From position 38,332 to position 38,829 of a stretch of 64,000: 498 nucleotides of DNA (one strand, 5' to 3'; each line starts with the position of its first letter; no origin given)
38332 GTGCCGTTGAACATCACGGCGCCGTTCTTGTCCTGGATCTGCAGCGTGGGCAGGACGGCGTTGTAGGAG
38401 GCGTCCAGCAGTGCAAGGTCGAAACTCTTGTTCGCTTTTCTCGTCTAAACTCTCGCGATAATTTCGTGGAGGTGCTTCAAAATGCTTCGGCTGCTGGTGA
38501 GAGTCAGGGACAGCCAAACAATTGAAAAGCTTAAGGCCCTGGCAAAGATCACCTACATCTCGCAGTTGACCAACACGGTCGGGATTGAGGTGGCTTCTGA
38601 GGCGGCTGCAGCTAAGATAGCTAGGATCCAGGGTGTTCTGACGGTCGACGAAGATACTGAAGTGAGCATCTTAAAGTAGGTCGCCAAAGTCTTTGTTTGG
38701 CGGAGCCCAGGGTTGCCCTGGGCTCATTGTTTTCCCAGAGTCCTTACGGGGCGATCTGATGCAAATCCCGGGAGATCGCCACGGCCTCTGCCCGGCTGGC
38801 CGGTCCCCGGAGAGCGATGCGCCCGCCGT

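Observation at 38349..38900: AT-rich insertion carrying a self-contained 65-aa gene appears to have decapitated an SLH-protein gene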

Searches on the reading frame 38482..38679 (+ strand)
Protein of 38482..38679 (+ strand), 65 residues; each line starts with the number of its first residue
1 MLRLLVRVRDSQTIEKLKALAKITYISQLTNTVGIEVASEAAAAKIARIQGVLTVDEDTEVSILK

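Call 5: search_protein_families(library=pfam, max_evalue=1, proteins=[window:38482-38676:+])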
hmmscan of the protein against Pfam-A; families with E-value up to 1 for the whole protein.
seq(65 aa): 1 family
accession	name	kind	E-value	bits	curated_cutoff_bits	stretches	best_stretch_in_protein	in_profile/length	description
PF21864.1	MORF_dom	-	0.086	13.1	27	1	27-62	46-82/93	Multiple organellar RNA editing factor 1, MORF domain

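Call 7: find_homologous_proteins(query=window:38482-38676:+, max_evalue=0.01)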
Query seq(65 aa) (65 aa): 1 proteins with E <= 0.01 among 3 candidates.
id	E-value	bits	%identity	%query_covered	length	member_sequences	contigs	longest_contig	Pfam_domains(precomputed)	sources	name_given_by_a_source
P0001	1.5e-28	114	97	100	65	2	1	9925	-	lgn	-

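Call 9: find_encoding_contigs(protein=P0001, flank=10000)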
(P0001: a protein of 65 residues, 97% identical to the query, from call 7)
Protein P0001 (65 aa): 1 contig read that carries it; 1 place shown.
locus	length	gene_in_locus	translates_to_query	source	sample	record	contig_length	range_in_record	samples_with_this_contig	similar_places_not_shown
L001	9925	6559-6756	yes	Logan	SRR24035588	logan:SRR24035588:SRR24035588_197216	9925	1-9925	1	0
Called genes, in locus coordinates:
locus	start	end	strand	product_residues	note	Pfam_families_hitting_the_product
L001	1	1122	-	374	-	?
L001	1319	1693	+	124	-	-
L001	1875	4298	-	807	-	PF00395:SLH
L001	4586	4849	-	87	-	-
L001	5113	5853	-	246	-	PF00395:SLH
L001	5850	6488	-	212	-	-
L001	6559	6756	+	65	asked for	-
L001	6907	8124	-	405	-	PF09136:Glucodextran_B, PF00395:SLH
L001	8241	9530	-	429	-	PF23750:RsgI_M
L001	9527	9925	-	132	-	?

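Call 10: find_encoding_contigs(protein=window:38482-38676:+, flank=10000)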
Protein seq(65 aa) (65 aa): 2 contigs read that carry it; 2 places shown.
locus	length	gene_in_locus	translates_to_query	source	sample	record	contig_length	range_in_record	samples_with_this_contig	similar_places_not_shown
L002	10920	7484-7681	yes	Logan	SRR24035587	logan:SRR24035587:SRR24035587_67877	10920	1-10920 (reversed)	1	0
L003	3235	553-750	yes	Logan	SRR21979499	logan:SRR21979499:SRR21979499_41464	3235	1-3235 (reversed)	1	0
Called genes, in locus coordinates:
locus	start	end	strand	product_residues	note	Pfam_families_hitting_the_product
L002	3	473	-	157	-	?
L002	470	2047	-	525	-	PF25917:BSH_RND (faint), PF25984:BSH_YknX (faint), PF25954:Beta-barrel_RND_2, PF25990:Beta-barrel_YknX, PF26002:Beta-barrel_AprE (weak), PF25967:RND-MFP_C, PF25975:CzcB_C, PF25989:YknX_C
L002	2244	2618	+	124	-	-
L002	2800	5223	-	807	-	PF00395:SLH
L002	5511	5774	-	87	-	-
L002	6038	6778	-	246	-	PF00395:SLH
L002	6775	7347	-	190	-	-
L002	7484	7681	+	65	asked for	-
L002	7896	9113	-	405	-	PF09136:Glucodextran_B, PF00395:SLH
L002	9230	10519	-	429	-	PF23750:RsgI_M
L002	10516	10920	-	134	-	?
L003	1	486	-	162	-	?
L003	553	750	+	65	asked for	-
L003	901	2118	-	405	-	PF09136:Glucodextran_B, PF00395:SLH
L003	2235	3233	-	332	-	?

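Call 23: search_protein_representatives(protein=window:38482-38676:+)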
Query: 65 residues. Proteins with E-value up to 0.001 (for the whole library): 4; up to 1e-10: 1; up to 1e-30: 0. The best 4 are listed.
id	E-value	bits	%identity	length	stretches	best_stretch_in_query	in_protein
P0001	4.6e-29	113.9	97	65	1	1-65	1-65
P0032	4.2e-07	45.7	46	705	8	31-57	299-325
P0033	2.7e-06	43.2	40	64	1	2-64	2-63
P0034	1.3e-04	38.0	41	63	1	2-56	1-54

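Call 25: predict_structure(protein=window:38482-38676:+)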
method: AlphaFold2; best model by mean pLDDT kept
length: 65 residues; sequences in the alignment: 1
mean_pLDDT: 51.6   pTM: 0.30
mean pLDDT of the five models: 51.6, 51.0, 44.9, 43.2, 39.1
residues with pLDDT >= 90: 0; 70-90: 0; 50-70: 32; < 50: 33
segments of 3 or more residues with pLDDT < 50: 34-39, 41-44, 46-65
pLDDT, mean of each block of 10 residues (from residue 1): 54 64 58 48 48 44 40
secondary structure, 60 per line:
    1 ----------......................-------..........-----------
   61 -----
elements in order: H11-32 H40-49

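Call 28: find_homologous_proteins(query=A1, max_evalue=1)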
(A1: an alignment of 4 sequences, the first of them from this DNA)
Query A1 (4 sequences) (65 aa, profile of the alignment): 84 proteins with E <= 1 among 91 candidates.
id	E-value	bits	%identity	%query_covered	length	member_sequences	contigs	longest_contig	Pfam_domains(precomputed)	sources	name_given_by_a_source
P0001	6.4e-30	121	97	100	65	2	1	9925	-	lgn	-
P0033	5.7e-28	115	42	98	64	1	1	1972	-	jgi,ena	-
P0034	1.9e-26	110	41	83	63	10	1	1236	-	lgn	-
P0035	5.7e-26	108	41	83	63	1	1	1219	-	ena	-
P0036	4.6e-25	105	43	83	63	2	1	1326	-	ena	-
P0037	2.4e-24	103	40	80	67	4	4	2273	-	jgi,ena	-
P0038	2.7e-24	103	41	91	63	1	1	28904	-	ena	-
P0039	3.1e-24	103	37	91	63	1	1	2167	-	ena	-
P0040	6.1e-24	102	37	91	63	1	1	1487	-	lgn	-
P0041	7.0e-24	101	41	91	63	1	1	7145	-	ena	-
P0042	7.5e-24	101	39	91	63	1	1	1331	-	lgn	-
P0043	7.6e-24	101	44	83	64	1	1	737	-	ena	-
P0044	1.0e-23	101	41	91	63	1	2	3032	-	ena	-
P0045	1.6e-23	100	39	95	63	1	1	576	-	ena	-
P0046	2.2e-23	100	39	91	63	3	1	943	-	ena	-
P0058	2.3e-22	97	39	91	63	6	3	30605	-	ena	-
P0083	3.4e-21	93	42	91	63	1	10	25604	-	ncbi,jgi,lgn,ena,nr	ncbi:MAG: hypothetical protein ISS94_02915 [Candidatus Syntrophoarchaeum sp.]|nr:hypothetical protei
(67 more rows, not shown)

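Call 30: find_encoding_contigs(protein=P0033, flank=5000, max_places=3)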
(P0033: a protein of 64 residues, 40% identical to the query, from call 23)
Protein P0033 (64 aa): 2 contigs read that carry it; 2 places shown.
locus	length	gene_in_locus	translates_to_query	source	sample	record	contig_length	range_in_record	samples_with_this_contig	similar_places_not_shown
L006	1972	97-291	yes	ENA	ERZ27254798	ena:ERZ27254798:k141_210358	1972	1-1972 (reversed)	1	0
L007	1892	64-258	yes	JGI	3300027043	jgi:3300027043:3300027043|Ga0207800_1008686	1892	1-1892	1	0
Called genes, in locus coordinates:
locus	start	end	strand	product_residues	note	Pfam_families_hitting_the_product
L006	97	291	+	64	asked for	-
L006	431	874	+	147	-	PF20310:HTH_Tnp_2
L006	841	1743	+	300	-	PF13276:HTH_21, PF00665:rve, PF13683:rve_3, PF13333:rve_2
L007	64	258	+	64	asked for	-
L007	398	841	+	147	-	PF20310:HTH_Tnp_2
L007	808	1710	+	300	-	PF13276:HTH_21, PF00665:rve, PF13683:rve_3, PF13333:rve_2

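Call 31: find_encoding_contigs(protein=P0083, flank=6000, max_places=3)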
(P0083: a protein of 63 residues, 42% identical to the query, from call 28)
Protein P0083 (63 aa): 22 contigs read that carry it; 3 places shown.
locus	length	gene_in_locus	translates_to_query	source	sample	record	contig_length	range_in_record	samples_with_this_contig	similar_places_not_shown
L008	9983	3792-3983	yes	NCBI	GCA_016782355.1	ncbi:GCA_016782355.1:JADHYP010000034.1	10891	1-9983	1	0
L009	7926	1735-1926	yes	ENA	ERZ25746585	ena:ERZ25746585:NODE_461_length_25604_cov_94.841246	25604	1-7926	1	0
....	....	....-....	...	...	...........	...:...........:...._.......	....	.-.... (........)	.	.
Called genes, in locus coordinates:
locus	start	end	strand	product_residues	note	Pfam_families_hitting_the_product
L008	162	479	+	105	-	-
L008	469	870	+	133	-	-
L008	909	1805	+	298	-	PF00483:NTP_transferase, PF12804:NTP_transf_3 (weak)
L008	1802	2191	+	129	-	PF01909:NTP_transf_2, PF18765:Polbeta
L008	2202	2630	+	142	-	PF01934:HepT-like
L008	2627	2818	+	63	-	-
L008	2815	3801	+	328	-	PF00082:Peptidase_S8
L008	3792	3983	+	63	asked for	-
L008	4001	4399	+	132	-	PF01073:3Beta_HSD, PF01370:Epimerase, PF02719:Polysacc_synt_2 (weak), PF16363:GDP_Man_Dehyd, PF07993:NAD_binding_4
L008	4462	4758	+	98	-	-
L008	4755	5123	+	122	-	-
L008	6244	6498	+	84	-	-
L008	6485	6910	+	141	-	PF01850:PIN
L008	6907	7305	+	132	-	PF01370:Epimerase, PF16363:GDP_Man_Dehyd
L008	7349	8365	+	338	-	PF17761:DUF1016_N, PF06250:YhcG_C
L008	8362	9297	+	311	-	PF01073:3Beta_HSD, PF01370:Epimerase, PF02719:Polysacc_synt_2, PF04321:RmlD_sub_bind, PF05368:NmrA (faint), PF16363:GDP_Man_Dehyd, PF07993:NAD_binding_4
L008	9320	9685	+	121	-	PF15919:HicB_lk_antitox (weak), PF07927:HicA_toxin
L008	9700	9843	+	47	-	-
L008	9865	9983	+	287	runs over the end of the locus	PF03721:UDPG_MGDP_dh_N, PF00984:UDPG_MGDP_dh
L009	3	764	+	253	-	?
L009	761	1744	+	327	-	PF00082:Peptidase_S8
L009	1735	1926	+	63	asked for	-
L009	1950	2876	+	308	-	PF01073:3Beta_HSD, PF01370:Epimerase, PF02719:Polysacc_synt_2, PF04321:RmlD_sub_bind, PF16363:GDP_Man_Dehyd, PF07993:NAD_binding_4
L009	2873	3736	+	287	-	PF00535:Glycos_transf_2, PF10111:Glyco_tranf_2_2 (weak), PF13641:Glyco_tranf_2_3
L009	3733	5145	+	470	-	PF02310:B12-binding, PF04055:Radical_SAM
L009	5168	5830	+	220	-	PF01209:Ubie_methyltran, PF02353:CMAS, PF13489:Methyltransf_23, PF00398:RrnaAD, PF13847:Methyltransf_31, PF08241:Methyltransf_11, PF08242:Methyltransf_12, PF13649:Methyltransf_25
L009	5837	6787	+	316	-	PF03706:LPG_synthase_TM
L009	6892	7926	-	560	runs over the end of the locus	-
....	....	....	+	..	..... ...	-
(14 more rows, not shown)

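Call 32: find_encoding_contigs(protein=P0058, flank=6000, max_places=3)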
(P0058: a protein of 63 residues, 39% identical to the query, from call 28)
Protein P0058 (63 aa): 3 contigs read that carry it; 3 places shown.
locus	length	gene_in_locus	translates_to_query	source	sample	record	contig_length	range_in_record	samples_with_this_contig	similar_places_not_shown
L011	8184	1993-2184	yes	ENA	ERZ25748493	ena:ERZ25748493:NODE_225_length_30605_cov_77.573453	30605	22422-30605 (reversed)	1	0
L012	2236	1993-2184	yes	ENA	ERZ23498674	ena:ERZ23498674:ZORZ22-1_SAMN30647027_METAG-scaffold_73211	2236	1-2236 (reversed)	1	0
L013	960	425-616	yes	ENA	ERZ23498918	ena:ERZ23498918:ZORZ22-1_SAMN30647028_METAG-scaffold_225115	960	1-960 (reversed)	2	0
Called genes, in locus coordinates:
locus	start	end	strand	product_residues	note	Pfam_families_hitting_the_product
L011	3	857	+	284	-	?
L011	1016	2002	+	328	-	PF00082:Peptidase_S8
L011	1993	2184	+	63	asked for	-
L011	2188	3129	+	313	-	PF01073:3Beta_HSD, PF01370:Epimerase, PF02719:Polysacc_synt_2 (faint), PF04321:RmlD_sub_bind, PF07993:NAD_binding_4 (faint), PF16363:GDP_Man_Dehyd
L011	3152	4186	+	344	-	PF01370:Epimerase, PF16363:GDP_Man_Dehyd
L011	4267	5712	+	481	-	PF01943:Polysacc_synt, PF03023:MurJ, PF13440:Polysacc_synt_3, PF01554:MatE (weak)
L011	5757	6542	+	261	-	PF00483:NTP_transferase, PF12804:NTP_transf_3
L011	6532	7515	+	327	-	PF01073:3Beta_HSD, PF01370:Epimerase, PF02719:Polysacc_synt_2, PF04321:RmlD_sub_bind, PF05368:NmrA, PF16363:GDP_Man_Dehyd, PF07993:NAD_binding_4, PF13460:NAD_binding_10, +1 more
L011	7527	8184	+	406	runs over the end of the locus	PF08421:Methyltransf_13, PF13489:Methyltransf_23, PF08241:Methyltransf_11 (weak), PF08242:Methyltransf_12 (weak), PF08484:Methyltransf_14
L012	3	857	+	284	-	?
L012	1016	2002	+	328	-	PF00082:Peptidase_S8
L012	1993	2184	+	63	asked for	-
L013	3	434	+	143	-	?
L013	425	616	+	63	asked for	-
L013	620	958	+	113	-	?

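Call 35: search_protein_families(library=pfam, max_evalue=0.1, proteins=[L009:761-1744:+, L008:2815-3801:+, L008:2627-2818:+, L011:1016-2002:+, L009:3-764:+, L011:3-857:+])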
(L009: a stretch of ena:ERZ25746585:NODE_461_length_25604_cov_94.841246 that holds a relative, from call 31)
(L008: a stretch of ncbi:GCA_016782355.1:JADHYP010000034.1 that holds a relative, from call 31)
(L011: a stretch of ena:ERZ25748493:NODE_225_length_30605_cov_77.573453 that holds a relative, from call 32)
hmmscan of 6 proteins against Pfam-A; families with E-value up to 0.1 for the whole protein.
L009:761-1744:+ (327 aa): 1 family
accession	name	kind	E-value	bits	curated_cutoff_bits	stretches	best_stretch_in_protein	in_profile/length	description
PF00082.27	Peptidase_S8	-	4.8e-35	121.7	21.8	1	83-288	1-259/288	Subtilase family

L008:2815-3801:+ (328 aa): 1 family
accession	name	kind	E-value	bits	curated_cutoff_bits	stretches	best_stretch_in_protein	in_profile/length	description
PF00082.27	Peptidase_S8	-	3.5e-33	115.6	21.8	1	83-314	1-286/288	Subtilase family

L008:2627-2818:+ (63 aa): 0 families

L011:1016-2002:+ (328 aa): 1 family
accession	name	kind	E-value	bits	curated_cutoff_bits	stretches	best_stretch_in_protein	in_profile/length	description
PF00082.27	Peptidase_S8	-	9.3e-33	114.2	21.8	1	83-307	1-279/288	Subtilase family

L009:3-764:+ (253 aa): 3 families
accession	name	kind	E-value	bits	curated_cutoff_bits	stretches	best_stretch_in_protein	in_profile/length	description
PF00483.29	NTP_transferase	-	2e-22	80.4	21.2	1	3-221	41-237/245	Nucleotidyl transferase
PF00535.33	Glycos_transf_2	-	0.0098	16.3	23.3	1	47-116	47-112/168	Glycosyl transferase family 2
PF01713.27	Smr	-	0.044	14.4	25.7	0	2-29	21-53/77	Smr domain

L011:3-857:+ (284 aa): 5 families
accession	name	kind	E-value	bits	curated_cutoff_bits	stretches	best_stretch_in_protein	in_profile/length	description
PF01050.24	MannoseP_isomer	-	3.1e-46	156.8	23.6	1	165-279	2-116/116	Mannose-6-phosphate isomerase C-terminal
PF22640.1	ManC_GMP_beta-helix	-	1.4e-13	51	27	1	110-161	5-55/55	MannoseP isomerase/GMP-like beta-helix domain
PF07883.17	Cupin_2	-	3.6e-11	43.1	27.2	1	197-263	4-69/70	Cupin domain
PF00483.29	NTP_transferase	-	0.00051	20.1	21.2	1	4-97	168-242/245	Nucleotidyl transferase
PF23801.1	DUF7177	-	0.081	13.6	27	0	87-110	43-66/83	Family of unknown function (DUF7177)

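Call 40: find_related_loci(query=A1, collection=genome_contigs, flank=10000)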
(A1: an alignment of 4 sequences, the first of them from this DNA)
Query A1 (65 aa) in genome_contigs; peptide patterns used: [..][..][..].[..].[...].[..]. (x = any residue, [..] = any of these).
11 stretches matched a pattern; 5 encode a relative of the query (tblastn E <= 1e-3); 5 distinct loci.
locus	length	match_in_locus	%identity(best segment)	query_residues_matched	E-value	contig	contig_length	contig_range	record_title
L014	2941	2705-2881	42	1-60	3e-13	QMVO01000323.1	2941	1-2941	MAG: Methanosarcinales archaeon isolate B64_G16 B64_Guay16_scaffold_45787, whole genome shotgun sequence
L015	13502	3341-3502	42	1-55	7e-12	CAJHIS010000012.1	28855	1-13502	MAG: Candidatus Argoarchaeum ethanivorans isolate gfbio:e3339647-f889-4370-9287-4fb5cb688e4c:AG392D22_GoMArc1 genome ass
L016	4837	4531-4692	38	1-55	5e-11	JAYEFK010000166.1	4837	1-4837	MAG: Methanobacteriota archaeon isolate MAG275 MAG275_166, whole genome shotgun sequence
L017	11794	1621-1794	39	2-60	7e-11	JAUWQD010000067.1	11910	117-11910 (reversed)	MAG: Methanosarcinaceae archaeon isolate CSMAG_2493 CSMAG_2493_k141_714235_length_11910_cov_16.4420, whole genome shotgu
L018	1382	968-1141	37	2-60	2e-10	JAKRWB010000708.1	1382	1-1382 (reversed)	MAG: ANME-2 cluster archaeon isolate MAG_011 MAG_011_Methanosarcinales_contig_7835611, whole genome shotgun sequence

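Call 41: predict_structure(alignment_id=A2)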
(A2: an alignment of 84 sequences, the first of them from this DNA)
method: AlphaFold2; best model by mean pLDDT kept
length: 65 residues; sequences in the alignment: 84
mean_pLDDT: 85.8   pTM: 0.68
mean pLDDT of the five models: 85.8, 83.1, 83.0, 82.4, 81.0
residues with pLDDT >= 90: 36; 70-90: 22; 50-70: 4; < 50: 3
segments of 3 or more residues with pLDDT < 50: 63-65
pLDDT, mean of each block of 10 residues (from residue 1): 91 89 90 91 91 84 46
secondary structure, 60 per line:
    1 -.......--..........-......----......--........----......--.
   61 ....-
elements in order: E2-8 H11-20 E22-27 E32-37 H40-47 E52-57 H60-64
